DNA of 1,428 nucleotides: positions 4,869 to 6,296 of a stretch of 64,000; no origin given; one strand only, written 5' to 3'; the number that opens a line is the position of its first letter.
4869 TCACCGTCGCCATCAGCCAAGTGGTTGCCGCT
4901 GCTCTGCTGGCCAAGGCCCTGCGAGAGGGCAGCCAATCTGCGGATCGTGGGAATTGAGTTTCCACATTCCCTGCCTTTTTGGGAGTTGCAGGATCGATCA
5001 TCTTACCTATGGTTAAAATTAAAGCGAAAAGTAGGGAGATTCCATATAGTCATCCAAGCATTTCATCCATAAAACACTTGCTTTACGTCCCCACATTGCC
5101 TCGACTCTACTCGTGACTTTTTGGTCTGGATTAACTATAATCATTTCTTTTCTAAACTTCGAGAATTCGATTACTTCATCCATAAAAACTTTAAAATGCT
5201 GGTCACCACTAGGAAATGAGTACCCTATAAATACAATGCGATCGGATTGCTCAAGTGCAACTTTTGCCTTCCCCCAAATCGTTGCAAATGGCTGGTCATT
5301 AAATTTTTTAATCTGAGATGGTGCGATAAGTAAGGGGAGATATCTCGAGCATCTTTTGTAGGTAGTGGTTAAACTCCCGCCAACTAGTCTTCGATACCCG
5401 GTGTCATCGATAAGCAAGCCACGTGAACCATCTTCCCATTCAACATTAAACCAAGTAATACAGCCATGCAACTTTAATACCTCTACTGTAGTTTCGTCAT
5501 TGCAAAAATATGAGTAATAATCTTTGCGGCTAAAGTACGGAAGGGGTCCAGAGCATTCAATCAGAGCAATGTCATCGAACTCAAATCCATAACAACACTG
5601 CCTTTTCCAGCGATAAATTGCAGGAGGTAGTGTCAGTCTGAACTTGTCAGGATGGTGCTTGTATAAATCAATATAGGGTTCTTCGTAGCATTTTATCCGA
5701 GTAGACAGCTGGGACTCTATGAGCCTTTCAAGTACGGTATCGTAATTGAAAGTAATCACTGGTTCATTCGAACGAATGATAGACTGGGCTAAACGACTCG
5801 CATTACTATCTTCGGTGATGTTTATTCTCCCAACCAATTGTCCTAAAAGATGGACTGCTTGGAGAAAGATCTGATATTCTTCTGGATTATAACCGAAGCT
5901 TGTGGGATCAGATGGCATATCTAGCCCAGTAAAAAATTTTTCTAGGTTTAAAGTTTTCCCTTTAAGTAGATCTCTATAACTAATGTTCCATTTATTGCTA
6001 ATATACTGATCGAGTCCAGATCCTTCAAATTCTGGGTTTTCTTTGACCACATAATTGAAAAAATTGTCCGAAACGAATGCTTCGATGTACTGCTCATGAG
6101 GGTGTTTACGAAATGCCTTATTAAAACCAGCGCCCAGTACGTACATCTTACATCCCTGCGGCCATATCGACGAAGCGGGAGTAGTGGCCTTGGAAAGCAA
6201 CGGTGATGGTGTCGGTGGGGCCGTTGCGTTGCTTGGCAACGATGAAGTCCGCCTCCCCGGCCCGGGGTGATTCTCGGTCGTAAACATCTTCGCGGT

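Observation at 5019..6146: Stand-alone SIR2_2 (ThsA/DSR-type) sirtuin-like protein: candidate single-gene NAD+-depleting defense effector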

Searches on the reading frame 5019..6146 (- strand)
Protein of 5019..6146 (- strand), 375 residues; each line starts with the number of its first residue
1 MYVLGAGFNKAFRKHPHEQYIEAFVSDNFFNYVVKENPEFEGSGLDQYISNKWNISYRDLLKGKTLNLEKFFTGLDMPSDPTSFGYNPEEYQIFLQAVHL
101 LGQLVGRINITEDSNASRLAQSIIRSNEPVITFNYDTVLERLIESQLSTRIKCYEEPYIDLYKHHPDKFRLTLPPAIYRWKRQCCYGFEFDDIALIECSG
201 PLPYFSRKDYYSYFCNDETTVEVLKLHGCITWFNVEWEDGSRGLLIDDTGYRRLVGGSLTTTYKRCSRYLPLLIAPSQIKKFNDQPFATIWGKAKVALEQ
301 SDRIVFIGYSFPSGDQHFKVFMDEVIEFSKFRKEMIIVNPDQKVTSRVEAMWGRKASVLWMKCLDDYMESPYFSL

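Call 6: search_protein_families(library=pfam, proteins=[window:5019-6146:-], max_evalue=1)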
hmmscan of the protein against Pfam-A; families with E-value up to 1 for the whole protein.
window:5019-6146:- (375 aa): 1 family
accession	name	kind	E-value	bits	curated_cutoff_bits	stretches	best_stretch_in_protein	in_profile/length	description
PF13289.12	SIR2_2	-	6.8e-08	33.2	24.5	1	216-343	36-124/141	SIR2-like domain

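Call 7: search_protein_families(library=padloc, proteins=[window:5019-6146:-], max_evalue=1)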
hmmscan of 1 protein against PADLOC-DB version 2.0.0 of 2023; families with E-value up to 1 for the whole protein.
window:5019-6146:- (375 aa): 13 families
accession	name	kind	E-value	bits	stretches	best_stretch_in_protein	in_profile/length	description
PDLC04087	SIR2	-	3.9e-11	40.4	1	111-326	113-274/343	-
PDLC04078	SIR2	-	8.8e-09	33.4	2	260-339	37-114/171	-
PDLC04082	SIR2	-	3.2e-07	27.6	1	267-327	216-276/345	-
PDLC04096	SIR2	-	4e-06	24.5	1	219-338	71-171/230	-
PDLC02414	Aga_SIR2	-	7.4e-06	23.5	1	218-344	160-263/313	-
PDLC04077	SIR2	-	4.7e-05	21.4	1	268-326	7-65/135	-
PDLC04093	SIR2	-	0.00033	17.8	1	225-318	207-284/395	-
PDLC04088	SIR2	-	0.00052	17.3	1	210-328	212-312/390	-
PDLC04091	SIR2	-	0.00081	16.7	1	270-326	218-275/345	-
PDLC04092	SIR2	-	0.0033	14.8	1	216-236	159-179/318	-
PDLC04083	SIR2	-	0.015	12.2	1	219-326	194-291/371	-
PDLC04074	SIR2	-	0.024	11.8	1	208-236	183-211/357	-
PDLC04084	SIR2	-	0.028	11.7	1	218-361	238-366/414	-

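Call 9: find_homologous_proteins(query=window:5019-6146:-, max_evalue=0.001)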
Query window:5019-6146:- (375 aa): 8 proteins with E <= 0.001 among 2321 candidates.
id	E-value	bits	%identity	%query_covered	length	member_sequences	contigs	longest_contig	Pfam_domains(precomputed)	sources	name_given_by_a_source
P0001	2.3e-261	884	100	100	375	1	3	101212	PF13289.13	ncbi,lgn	-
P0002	1.8e-20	92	27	94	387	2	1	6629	PF13289.13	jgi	-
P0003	1.0e-19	89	25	94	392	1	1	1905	PF13289.13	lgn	-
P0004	4.1e-16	77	27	99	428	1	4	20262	PF13289.13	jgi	jgi:hypothetical protein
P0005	2.0e-9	55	24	99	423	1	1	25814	-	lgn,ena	-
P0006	3.3e-5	41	28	35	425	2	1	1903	PF13289.13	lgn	-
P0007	6.5e-5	40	26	38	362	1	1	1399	PF13289.13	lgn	-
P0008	3.4e-4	38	27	37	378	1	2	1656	PF13289.13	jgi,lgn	jgi:hypothetical protein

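Call 10: search_solved_structures(query=window:5019-6146:-, max_evalue=1, show_alignments=2)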
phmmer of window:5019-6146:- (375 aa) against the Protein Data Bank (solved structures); distinct sequences matched with E-value up to 1: 0.

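Call 11: search_protein_families(library=ncbifam, proteins=[window:5019-6146:-], max_evalue=1)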
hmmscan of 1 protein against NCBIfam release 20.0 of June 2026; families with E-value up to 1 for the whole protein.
window:5019-6146:- (375 aa): 0 families

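Call 14: find_encoding_contigs(protein=P0001, flank=10000, max_places=6)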
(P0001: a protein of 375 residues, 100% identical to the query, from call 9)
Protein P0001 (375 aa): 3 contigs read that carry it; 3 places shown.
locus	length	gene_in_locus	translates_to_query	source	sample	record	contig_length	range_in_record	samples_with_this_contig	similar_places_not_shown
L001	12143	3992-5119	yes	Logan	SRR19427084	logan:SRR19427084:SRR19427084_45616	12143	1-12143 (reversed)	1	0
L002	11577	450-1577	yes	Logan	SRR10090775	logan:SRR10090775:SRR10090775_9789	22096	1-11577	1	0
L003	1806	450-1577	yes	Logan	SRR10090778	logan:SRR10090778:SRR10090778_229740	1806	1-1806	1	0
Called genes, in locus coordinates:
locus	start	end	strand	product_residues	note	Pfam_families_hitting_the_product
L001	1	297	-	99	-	?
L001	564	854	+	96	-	PF01250:Ribosomal_S6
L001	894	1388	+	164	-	PF00436:SSB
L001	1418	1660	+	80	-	PF01084:Ribosomal_S18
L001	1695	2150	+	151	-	PF01281:Ribosomal_L9_N, PF03948:Ribosomal_L9_C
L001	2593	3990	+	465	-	PF00772:DnaB, PF13481:AAA_25, PF03796:DnaB_C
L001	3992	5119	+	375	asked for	PF13289:SIR2_2 (faint)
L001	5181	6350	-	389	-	PF07690:MFS_1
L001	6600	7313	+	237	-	PF18905:DUF5661 (weak)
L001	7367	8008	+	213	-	PF02517:Rce1-like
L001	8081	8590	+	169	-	PF16242:Pyrid_ox_like, PF01243:PNPOx_N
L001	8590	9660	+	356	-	PF01073:3Beta_HSD (weak), PF01370:Epimerase, PF05368:NmrA, PF13460:NAD_binding_10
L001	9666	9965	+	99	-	PF00583:Acetyltransf_1 (weak), PF13508:Acetyltransf_7 (weak), PF14542:Acetyltransf_CG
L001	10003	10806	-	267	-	PF03372:Exo_endo_phos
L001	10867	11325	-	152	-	-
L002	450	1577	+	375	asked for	PF13289:SIR2_2 (faint)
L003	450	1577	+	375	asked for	PF13289:SIR2_2 (faint)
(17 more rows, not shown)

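Call 15: find_encoding_contigs(protein=P0002, flank=10000, max_places=4)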
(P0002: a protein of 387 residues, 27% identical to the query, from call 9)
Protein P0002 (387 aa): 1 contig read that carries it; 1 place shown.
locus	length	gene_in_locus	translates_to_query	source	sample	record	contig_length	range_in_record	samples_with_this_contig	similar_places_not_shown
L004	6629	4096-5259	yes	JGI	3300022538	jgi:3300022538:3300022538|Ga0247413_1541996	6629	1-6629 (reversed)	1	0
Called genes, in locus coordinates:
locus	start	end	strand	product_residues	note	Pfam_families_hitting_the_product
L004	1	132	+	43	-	?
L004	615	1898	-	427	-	-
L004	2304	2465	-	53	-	PF13913:zf-C2HC_2 (faint)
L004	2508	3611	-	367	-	-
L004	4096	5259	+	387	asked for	PF13289:SIR2_2 (faint)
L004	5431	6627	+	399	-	?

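Call 16: find_encoding_contigs(protein=P0004, flank=10000, max_places=4)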
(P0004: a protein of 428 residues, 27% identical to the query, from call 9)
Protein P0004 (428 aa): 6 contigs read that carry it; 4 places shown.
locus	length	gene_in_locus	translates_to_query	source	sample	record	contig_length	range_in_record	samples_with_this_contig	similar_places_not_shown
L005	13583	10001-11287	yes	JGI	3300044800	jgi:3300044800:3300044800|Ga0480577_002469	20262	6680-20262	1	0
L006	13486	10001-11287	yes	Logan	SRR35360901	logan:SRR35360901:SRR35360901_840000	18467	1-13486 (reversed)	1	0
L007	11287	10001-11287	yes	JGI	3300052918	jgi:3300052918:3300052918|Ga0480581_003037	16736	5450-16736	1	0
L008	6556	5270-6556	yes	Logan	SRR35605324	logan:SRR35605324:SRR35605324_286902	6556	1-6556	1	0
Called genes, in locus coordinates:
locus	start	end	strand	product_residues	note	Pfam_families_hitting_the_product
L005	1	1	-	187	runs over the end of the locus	-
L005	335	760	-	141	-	PF13840:ACT_7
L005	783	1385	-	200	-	PF10882:bPH_5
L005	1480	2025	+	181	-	PF01994:Trm56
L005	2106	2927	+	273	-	PF01261:AP_endonuc_2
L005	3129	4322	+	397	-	PF00589:Phage_integrase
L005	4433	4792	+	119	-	-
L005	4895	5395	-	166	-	-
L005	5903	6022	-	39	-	-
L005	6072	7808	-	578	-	-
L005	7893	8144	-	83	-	-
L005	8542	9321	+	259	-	PF00589:Phage_integrase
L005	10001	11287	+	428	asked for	PF13289:SIR2_2 (faint)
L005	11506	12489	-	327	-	-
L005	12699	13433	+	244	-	PF01555:N6_N4_Mtase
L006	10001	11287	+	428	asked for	PF13289:SIR2_2 (faint)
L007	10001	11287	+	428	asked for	PF13289:SIR2_2 (faint)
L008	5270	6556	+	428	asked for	PF13289:SIR2_2 (faint)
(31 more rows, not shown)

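Call 17: find_encoding_contigs(protein=P0005, flank=10000, max_places=4)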
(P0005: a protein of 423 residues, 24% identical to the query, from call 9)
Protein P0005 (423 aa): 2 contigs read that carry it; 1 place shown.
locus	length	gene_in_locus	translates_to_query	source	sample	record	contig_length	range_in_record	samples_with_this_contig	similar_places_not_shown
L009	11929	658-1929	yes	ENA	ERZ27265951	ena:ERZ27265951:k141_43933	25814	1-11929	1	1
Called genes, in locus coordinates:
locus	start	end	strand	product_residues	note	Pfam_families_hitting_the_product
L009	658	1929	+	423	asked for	-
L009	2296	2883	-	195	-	PF00486:Trans_reg_C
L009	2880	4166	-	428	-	PF22694:CtpB_N-like, PF00595:PDZ (weak), PF13180:PDZ_2 (weak), PF17820:PDZ_6, PF03572:Peptidase_S41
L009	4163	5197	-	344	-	PF01551:Peptidase_M23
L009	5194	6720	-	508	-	PF01676:Metalloenzyme, PF06415:iPGM_N, PF01663:Phosphodiest (weak)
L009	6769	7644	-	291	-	PF00763:THF_DHG_CYH, PF02882:THF_DHG_CYH_C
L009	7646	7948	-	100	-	PF02325:CCB3_YggT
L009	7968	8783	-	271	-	PF00106:adh_short, PF13561:adh_short_C2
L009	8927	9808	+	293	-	PF02091:tRNA-synt_2e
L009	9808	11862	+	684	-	PF02092:tRNA_synt_2f, PF05746:DALR_1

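Call 23: find_related_loci(query=A1, collection=viral_contigs, flank=8000)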
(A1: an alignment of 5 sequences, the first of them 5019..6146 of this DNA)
Query A1 (375 aa) in viral_contigs; peptide patterns used: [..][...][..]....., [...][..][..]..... (x = any residue, [..] = any of these).
64 stretches matched a pattern; 2 encode a relative of the query (tblastn E <= 1e-3); 2 distinct loci.
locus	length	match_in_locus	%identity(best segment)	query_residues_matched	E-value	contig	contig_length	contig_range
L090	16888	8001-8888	22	2-341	2e-8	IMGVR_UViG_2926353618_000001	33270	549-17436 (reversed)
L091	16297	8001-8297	28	221-319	2e-6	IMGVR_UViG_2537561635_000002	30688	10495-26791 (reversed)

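Call 24: search_protein_representatives(protein=window:5019-6146:-)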
Query: 375 residues. Proteins with E-value up to 0.001 (for the whole library): 1499; up to 1e-10: 102; up to 1e-30: 2. The best 150 are listed.
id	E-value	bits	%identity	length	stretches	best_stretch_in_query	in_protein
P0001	7.2e-262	884.4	100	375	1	1-375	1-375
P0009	3.9e-35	138.1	30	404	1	1-367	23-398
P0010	4.3e-29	118.2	34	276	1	115-348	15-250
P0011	2.9e-23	99.0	32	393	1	1-345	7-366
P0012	6.2e-22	94.6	28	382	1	2-370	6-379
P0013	8.4e-22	94.2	32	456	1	2-354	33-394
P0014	2.2e-21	92.8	28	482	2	1-236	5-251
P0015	3.0e-21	92.4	30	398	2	2-233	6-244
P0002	5.7e-21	91.5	35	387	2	1-235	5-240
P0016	2.0e-20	89.7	32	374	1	119-369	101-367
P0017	2.0e-20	89.6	31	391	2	1-234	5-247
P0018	8.4e-20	87.6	31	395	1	1-350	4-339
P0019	2.3e-19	86.1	31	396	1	1-329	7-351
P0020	2.9e-19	85.8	27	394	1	1-369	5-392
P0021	1.2e-18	83.8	29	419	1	117-354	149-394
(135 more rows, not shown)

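Call 26: find_encoding_contigs(protein=P0009, flank=10000, max_places=4)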
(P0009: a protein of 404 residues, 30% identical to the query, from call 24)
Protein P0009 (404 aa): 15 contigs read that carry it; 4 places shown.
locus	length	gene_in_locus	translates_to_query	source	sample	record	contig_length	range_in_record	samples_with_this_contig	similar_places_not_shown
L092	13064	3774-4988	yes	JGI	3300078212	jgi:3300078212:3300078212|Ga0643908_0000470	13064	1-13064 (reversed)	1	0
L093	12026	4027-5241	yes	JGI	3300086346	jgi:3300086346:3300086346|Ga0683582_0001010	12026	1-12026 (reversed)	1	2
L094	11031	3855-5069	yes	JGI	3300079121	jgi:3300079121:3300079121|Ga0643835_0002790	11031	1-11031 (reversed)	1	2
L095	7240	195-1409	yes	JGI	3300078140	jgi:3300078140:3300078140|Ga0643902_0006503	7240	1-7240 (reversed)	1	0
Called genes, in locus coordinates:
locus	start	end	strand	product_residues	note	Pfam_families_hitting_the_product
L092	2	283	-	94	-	?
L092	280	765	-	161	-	-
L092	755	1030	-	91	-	-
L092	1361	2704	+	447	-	PF13560:HTH_31 (weak)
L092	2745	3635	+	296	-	PF03328:HpcH_HpaI, PF15617:C-C_Bond_Lyase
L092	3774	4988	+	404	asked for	PF13289:SIR2_2 (faint)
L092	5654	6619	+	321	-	PF21959:DUF6923 (faint)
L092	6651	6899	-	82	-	-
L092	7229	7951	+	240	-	-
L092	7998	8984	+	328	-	PF04471:Mrr_cat, PF13156:Mrr_cat_2, PF22722:NA-iREase1 (weak)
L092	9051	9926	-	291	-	PF13391:HNH_2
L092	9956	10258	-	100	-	-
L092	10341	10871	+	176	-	-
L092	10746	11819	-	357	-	PF07228:SpoIIE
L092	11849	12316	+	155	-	-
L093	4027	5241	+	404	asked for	PF13289:SIR2_2 (faint)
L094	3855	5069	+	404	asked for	PF13289:SIR2_2 (faint)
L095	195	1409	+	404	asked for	PF13289:SIR2_2 (faint)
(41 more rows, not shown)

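Call 28: predict_structure(alignment_id=A1)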
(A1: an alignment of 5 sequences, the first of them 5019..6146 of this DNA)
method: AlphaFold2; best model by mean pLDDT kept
length: 375 residues; sequences in the alignment: 5
mean_pLDDT: 48.8   pTM: 0.49
mean pLDDT of the five models: 48.8, 48.1, 47.7, 45.5, 44.6
residues with pLDDT >= 90: 0; 70-90: 59; 50-70: 113; < 50: 203
segments of 3 or more residues with pLDDT < 50: 1-13, 15-17, 19-25, 72-84, 127-280, 309-314
pLDDT, mean of each block of 10 residues (from residue 1): 37 48 53 76 82 82 65 42 53 64 56 55 51 45 41 32 40 28 27 28 28 30 32 29 26 22 24 35 51 62 62 52 63 69 71 68 70 62
secondary structure, 60 per line:
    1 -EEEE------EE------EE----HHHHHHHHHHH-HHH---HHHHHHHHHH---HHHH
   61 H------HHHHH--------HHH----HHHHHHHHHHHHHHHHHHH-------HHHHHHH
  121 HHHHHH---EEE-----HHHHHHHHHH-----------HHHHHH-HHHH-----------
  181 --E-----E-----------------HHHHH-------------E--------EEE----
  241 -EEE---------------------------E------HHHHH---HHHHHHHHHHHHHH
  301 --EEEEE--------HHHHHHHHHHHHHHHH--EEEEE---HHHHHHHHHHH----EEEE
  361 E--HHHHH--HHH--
elements in order: E2-5 H26-36 H44-53 H57-61 H68-72 H88-106 H114-126 E130-132 H138-147 H159-164 H166-169 H207-211 E234-236 E242-244 H279-283 H287-300 E303-307 H316-331 E334-338 H342-352 E357-361 H364-368
